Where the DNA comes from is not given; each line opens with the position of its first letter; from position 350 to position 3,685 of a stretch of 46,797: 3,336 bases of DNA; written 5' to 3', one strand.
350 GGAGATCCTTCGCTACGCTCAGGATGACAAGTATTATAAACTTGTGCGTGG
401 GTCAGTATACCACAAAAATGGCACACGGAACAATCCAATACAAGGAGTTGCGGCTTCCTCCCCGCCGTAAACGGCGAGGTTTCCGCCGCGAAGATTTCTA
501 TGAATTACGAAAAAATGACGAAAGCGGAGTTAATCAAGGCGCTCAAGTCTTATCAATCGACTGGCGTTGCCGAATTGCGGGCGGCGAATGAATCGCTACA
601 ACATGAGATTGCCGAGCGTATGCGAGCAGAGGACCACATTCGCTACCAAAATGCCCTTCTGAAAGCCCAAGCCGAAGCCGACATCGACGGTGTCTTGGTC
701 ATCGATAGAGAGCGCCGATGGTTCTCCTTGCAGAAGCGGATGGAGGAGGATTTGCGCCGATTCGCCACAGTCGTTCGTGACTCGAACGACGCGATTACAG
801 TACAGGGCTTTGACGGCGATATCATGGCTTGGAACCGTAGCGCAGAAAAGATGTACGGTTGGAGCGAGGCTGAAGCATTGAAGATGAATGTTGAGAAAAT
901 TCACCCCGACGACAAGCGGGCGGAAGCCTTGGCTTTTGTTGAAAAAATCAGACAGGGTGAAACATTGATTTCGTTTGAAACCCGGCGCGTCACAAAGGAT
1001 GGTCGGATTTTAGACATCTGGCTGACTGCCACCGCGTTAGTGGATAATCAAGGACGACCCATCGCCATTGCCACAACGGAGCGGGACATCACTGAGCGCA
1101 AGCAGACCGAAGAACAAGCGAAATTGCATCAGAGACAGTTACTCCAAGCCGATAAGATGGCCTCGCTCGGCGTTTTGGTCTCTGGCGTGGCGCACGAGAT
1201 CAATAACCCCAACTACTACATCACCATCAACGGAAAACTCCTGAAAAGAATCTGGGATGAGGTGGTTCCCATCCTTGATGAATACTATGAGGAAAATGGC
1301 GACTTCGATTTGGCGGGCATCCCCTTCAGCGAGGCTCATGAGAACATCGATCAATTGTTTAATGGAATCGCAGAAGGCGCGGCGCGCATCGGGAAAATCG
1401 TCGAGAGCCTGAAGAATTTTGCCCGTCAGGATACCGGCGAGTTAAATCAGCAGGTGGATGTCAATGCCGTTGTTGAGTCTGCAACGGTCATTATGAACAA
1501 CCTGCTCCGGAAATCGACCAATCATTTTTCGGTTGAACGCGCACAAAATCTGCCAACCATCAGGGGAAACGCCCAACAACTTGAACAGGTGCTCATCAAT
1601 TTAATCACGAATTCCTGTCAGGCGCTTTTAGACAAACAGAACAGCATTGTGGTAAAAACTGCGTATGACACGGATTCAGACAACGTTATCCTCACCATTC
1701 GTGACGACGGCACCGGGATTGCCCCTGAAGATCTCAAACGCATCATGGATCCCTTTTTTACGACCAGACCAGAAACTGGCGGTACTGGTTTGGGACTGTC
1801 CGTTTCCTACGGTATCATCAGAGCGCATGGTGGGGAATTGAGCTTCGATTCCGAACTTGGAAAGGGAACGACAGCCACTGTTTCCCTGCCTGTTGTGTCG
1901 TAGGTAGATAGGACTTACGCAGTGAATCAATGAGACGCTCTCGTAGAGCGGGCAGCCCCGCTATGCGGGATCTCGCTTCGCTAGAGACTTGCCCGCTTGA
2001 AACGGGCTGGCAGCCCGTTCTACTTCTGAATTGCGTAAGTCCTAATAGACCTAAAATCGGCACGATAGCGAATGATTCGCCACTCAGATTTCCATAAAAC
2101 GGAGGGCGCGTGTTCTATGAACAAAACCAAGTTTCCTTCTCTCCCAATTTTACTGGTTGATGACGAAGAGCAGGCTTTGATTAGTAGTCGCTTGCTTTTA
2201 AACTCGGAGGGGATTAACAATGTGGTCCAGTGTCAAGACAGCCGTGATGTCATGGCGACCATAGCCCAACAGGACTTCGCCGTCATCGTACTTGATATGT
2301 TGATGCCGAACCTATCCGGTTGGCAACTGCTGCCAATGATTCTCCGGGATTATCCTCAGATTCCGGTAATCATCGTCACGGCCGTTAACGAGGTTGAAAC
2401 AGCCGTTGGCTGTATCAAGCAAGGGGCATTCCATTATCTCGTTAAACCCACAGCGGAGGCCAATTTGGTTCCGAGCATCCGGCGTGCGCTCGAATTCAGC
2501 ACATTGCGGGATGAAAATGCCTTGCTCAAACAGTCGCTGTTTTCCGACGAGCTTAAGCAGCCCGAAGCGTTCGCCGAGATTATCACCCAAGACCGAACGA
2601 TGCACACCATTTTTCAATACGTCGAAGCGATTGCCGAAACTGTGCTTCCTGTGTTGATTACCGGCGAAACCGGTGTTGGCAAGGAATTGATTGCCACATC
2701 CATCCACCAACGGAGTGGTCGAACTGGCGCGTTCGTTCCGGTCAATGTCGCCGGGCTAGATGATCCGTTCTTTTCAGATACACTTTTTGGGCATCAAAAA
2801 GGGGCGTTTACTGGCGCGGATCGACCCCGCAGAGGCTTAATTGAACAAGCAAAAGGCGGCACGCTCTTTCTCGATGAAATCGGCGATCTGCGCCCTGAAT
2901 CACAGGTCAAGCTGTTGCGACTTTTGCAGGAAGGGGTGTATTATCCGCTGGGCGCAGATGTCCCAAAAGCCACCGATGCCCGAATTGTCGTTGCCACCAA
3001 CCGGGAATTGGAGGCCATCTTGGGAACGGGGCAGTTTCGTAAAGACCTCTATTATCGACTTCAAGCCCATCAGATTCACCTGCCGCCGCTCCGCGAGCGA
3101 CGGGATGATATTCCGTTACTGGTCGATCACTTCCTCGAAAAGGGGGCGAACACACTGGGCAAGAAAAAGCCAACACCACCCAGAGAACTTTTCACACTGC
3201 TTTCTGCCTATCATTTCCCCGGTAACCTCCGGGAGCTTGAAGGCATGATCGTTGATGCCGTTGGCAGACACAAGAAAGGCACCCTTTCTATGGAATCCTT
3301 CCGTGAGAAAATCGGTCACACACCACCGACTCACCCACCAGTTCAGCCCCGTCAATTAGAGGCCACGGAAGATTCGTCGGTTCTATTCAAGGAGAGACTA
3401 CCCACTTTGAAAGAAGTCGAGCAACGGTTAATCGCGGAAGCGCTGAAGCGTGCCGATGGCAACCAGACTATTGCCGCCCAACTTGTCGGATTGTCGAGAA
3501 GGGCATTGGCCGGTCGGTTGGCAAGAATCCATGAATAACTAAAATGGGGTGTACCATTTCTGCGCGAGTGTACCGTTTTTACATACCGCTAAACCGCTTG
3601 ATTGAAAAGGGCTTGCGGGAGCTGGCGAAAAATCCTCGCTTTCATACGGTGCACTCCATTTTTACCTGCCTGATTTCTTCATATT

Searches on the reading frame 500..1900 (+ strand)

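Call 76: search_protein_families(library=padloc, proteins=[window:500-1900:+], max_evalue=0.00001)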
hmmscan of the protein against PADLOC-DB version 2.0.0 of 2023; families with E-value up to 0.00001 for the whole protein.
window:500-1900:+ (467 aa): 0 families

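Call 77: search_protein_families(library=pfam, proteins=[window:500-1900:+], max_evalue=0.00001)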
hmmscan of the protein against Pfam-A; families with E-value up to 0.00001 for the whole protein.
window:500-1900:+ (467 aa): 5 families
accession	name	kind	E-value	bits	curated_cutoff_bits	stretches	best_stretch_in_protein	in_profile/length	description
PF02518.31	HATPase_c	-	5.5e-26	91.6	26.4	1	357-465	2-109/111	Histidine kinase-, DNA gyrase B-, and HSP90-like ATPase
PF08448.16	PAS_4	-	5.9e-13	49.5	23.1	1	94-202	3-110/110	PAS fold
PF00989.32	PAS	-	7.9e-12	45.6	22.6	1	88-197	3-113/113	PAS fold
PF08447.18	PAS_3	-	5.8e-10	39.8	25.6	1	109-191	2-86/89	PAS fold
PF13426.13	PAS_9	-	6.8e-09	36.4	27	1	97-199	2-103/103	PAS domain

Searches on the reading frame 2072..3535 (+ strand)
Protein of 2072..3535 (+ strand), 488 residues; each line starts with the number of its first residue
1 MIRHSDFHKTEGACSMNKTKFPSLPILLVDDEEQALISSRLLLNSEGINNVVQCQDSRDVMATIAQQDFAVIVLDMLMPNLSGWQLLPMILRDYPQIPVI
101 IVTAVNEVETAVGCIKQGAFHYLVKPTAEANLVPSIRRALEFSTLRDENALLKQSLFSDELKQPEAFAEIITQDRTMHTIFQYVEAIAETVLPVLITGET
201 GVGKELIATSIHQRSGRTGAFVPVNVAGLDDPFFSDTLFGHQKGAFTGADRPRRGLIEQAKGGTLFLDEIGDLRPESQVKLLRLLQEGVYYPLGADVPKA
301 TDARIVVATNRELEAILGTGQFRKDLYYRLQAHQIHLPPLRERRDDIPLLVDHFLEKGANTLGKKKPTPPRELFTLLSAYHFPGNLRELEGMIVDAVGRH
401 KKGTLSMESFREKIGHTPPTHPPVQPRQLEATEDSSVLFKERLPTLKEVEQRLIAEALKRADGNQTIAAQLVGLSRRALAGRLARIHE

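Call 76: search_protein_families(library=padloc, proteins=[window:2072-3535:+], max_evalue=0.00001)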
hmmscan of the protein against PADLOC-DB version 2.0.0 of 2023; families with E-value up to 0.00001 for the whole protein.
window:2072-3535:+ (488 aa): 3 families
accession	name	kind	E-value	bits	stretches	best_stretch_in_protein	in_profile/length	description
PDLC01995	RtcR_PspF2--CARF_AAA_HTH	-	1.1e-91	306.4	1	154-485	153-477/481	-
PDLC01994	RtcR_PspF1--CARF_AAA_HTH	-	2.9e-51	173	1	170-482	162-464/468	-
PDLC01993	RtcR--CARF_AAA_HTH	-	6.6e-51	171.3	1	168-415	180-437/523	-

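Call 77: search_protein_families(library=pfam, proteins=[window:2072-3535:+], max_evalue=0.00001)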
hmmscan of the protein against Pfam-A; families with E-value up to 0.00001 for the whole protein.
window:2072-3535:+ (488 aa): 6 families
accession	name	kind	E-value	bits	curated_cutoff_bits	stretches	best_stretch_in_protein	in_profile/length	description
PF00158.32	Sigma54_activat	-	5.2e-57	192.6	20.2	1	170-335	1-167/168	Sigma-54 interaction domain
PF00072.30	Response_reg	-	2.3e-24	86.1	30.2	1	26-136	1-110/111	Response regulator receiver domain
PF14532.12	Sigma54_activ_2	-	4.8e-22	79.1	25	1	175-340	5-138/138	Sigma-54 interaction domain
PF25601.1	AAA_lid_14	-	7.7e-18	64.5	27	1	341-422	1-82/87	AAA+ ATPase lid domain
PF02954.25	HTH_8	-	2.5e-09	37.2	22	1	445-484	1-40/42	Bacterial regulatory protein, Fis family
PF07728.20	AAA_5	-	9.4e-06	26.1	22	0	193-311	1-123/139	AAA domain (dynein-related subfamily)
